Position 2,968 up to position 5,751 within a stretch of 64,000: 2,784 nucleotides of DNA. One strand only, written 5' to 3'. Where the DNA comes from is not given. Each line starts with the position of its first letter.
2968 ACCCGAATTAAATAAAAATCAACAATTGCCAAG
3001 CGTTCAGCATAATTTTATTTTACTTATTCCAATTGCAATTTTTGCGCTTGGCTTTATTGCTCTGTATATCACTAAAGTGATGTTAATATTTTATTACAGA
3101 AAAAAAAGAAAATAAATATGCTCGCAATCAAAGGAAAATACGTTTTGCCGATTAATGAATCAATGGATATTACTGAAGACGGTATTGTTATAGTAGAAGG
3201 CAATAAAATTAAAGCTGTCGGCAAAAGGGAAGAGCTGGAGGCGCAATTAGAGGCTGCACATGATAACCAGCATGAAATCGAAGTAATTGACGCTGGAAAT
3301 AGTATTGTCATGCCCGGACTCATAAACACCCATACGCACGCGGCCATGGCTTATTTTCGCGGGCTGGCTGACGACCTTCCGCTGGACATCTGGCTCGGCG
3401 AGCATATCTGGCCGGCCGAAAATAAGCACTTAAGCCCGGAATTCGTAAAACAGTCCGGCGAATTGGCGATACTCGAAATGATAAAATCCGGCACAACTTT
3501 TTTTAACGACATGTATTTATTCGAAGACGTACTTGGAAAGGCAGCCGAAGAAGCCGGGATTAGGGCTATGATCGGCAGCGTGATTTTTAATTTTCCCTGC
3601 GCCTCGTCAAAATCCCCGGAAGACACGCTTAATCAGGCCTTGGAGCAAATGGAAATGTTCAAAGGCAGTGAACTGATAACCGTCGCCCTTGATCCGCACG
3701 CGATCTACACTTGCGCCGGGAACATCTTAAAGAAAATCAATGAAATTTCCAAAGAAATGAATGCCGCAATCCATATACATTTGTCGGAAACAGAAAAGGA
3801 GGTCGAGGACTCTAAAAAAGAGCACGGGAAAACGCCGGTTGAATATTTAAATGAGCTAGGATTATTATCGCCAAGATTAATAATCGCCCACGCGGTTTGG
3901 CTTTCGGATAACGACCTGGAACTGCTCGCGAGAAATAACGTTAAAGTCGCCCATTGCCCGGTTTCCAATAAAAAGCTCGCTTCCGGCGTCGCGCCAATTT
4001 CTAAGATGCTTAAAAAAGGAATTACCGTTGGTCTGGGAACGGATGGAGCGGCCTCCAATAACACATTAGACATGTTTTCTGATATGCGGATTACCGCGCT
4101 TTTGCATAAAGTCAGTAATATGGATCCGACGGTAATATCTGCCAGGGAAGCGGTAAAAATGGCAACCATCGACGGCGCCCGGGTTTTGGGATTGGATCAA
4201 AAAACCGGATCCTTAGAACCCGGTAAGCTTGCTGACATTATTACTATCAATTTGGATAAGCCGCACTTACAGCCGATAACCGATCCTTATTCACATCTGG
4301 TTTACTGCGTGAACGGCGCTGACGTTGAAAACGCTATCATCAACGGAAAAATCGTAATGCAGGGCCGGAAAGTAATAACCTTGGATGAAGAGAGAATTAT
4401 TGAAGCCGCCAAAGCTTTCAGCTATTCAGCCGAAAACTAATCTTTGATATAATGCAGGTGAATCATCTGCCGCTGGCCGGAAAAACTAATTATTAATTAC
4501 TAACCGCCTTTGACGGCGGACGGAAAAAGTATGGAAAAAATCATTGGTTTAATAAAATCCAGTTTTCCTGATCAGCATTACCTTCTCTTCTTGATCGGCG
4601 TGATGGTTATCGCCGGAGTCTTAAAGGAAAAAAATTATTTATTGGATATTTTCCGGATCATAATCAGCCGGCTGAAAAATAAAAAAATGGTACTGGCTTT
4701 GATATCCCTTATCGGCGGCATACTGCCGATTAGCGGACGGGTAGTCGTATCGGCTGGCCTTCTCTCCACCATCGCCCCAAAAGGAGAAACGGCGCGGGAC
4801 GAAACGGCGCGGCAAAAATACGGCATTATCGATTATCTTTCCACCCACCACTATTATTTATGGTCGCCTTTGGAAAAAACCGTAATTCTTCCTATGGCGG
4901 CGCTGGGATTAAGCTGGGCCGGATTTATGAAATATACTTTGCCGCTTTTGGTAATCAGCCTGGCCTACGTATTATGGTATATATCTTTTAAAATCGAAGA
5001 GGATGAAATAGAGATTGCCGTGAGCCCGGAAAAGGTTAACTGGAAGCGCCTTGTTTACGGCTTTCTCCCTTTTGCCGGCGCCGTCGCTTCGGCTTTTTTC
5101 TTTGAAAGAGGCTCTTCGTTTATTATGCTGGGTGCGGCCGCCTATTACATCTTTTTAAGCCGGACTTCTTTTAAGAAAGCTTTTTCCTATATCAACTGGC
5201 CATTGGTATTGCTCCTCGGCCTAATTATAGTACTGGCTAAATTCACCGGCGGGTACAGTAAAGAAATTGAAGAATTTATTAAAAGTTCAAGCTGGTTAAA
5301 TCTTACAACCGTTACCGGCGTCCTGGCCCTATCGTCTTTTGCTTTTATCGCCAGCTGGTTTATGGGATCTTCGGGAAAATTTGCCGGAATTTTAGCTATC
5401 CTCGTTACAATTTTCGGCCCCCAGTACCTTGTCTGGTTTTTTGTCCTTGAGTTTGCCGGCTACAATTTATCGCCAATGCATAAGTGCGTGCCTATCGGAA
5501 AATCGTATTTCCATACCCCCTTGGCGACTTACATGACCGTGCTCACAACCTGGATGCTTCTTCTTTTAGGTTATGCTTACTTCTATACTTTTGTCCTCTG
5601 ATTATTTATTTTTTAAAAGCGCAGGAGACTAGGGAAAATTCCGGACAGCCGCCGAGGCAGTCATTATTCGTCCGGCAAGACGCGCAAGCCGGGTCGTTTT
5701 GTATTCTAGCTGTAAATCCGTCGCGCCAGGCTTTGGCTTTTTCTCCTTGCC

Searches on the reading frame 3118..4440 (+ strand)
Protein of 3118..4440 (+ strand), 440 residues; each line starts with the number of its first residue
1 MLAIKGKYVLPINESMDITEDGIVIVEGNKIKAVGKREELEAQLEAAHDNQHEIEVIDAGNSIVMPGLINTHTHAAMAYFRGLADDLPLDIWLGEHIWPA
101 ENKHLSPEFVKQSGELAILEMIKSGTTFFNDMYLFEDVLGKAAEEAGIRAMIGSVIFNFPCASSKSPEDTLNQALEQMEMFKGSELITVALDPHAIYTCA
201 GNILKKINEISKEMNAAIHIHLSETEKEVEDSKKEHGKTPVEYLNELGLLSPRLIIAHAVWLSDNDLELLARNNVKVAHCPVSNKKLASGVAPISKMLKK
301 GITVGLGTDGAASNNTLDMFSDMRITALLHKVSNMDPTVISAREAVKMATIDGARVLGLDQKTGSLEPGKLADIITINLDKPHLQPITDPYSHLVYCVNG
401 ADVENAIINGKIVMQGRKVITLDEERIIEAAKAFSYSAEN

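Call 4: search_protein_families(library=pfam, proteins=[window:3118-4440:+], max_evalue=0.01)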
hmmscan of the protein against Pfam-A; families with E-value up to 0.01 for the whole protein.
window:3118-4440:+ (440 aa): 4 families
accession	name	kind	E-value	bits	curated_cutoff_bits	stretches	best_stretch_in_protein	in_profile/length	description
PF01979.26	Amidohydro_1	-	4.7e-84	283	25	1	63-413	1-345/345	Amidohydrolase family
PF07969.17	Amidohydro_3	-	1.1e-22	81.6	29.7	2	252-413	307-471/472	Amidohydrolase family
PF22039.1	HUTI_composite_bact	-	0.0014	18.7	25.5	1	24-43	3-22/26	Imidazolonepropionase-like composite domain, bacteria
PF00962.28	A_deaminase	-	0.0065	16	27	0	267-354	229-318/330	Adenosine deaminase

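Call 71: search_protein_families(library=ncbifam, proteins=[window:3118-4437:+], max_evalue=0.001)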
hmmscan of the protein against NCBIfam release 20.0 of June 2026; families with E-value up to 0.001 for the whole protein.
window:3118-4437:+ (440 aa): 53 families (the best 25 are shown)
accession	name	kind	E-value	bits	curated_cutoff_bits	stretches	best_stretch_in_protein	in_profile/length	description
NF006549.0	PRK09045.1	equivalog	1.7e-152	508.1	540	1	2-435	10-436/444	TRZ/ATZ family hydrolase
NF004701.0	PRK06038.1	equivalog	2.7e-145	484.4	609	1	3-433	7-421/432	N-ethylammeline chlorohydrolase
NF006252.0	PRK08393.1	equivalog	9e-132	440.1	617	1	4-433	5-418/424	N-ethylammeline chlorohydrolase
NF005557.0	PRK07228.1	equivalog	3.3e-117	391.9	522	1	4-434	5-433/445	5'-deoxyadenosine deaminase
NF004995.0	PRK06380.1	subfamily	8.7e-104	347.8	567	1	3-430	4-415/418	metal-dependent hydrolase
NF012037.0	PRK15493.1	equivalog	1.2e-103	347.3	779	1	10-433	11-428/435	bifunctional S-methyl-5'-thioadenosine deaminase/S-adenosylhomocysteine deaminase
NF005211.0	PRK06687.1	equivalog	1.5e-91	307.2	703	1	13-423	13-418/419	TRZ/ATZ family protein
NF006055.0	PRK08203.1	equivalog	2.4e-81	273.6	532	1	4-433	9-445/455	8-oxoguanine deaminase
NF005540.0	PRK07203.1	equivalog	8.4e-71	238.9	444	1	1-434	1-434/444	putative aminohydrolase SsnA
TIGR03314.1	Se_ssnA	subfamily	1.1e-68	232.1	455.5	1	4-433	3-432/441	putative selenium metabolism protein SsnA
NF009059.0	PRK12393.1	equivalog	4.6e-64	216.8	543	1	48-432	44-449/460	amidohydrolase family protein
TIGR02967.1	guan_deamin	equivalog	2.3e-63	214.6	375.4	1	17-384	2-367/401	guanine deaminase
NF004801.0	PRK06151.1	subfamily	3.2e-62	211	416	2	170-434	188-458/491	chlorohydrolase family protein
NF006056.0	PRK08204.1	subfamily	7.9e-58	196.3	391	1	4-432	7-434/449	hypothetical protein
NF006681.0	PRK09229.1-2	equivalog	8.3e-55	186.3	362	1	20-422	20-433/451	formimidoylglutamate deiminase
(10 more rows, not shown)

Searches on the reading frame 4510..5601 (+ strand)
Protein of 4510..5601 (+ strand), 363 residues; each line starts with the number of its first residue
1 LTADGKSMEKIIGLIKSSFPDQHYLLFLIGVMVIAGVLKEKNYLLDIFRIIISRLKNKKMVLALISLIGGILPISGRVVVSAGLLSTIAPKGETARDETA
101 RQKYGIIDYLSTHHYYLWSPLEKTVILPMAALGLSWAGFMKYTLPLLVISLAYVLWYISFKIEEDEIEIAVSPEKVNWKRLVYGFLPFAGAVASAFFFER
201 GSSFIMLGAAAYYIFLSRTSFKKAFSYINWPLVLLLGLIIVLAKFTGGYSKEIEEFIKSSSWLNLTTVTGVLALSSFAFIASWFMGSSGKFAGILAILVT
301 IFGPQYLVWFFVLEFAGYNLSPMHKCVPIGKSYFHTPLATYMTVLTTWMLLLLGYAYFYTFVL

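Call 3: search_protein_families(library=ncbifam, proteins=[window:4510-5601:+], max_evalue=0.01)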
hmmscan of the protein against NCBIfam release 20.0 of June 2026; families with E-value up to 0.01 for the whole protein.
window:4510-5601:+ (363 aa): 0 families

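Call 4: search_protein_families(library=pfam, proteins=[window:4510-5601:+], max_evalue=0.01)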
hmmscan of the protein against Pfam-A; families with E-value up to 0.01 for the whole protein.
window:4510-5601:+ (363 aa): 1 family
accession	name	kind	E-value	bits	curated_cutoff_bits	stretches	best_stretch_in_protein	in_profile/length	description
PF03600.22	CitMHS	-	3.2e-05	23.6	31.9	1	60-299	124-315/336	Citrate transporter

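Call 54: search_solved_structures(query=window:4510-5598:+, max_evalue=1)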
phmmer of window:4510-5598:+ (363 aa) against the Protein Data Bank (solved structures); distinct sequences matched with E-value up to 1: 0.
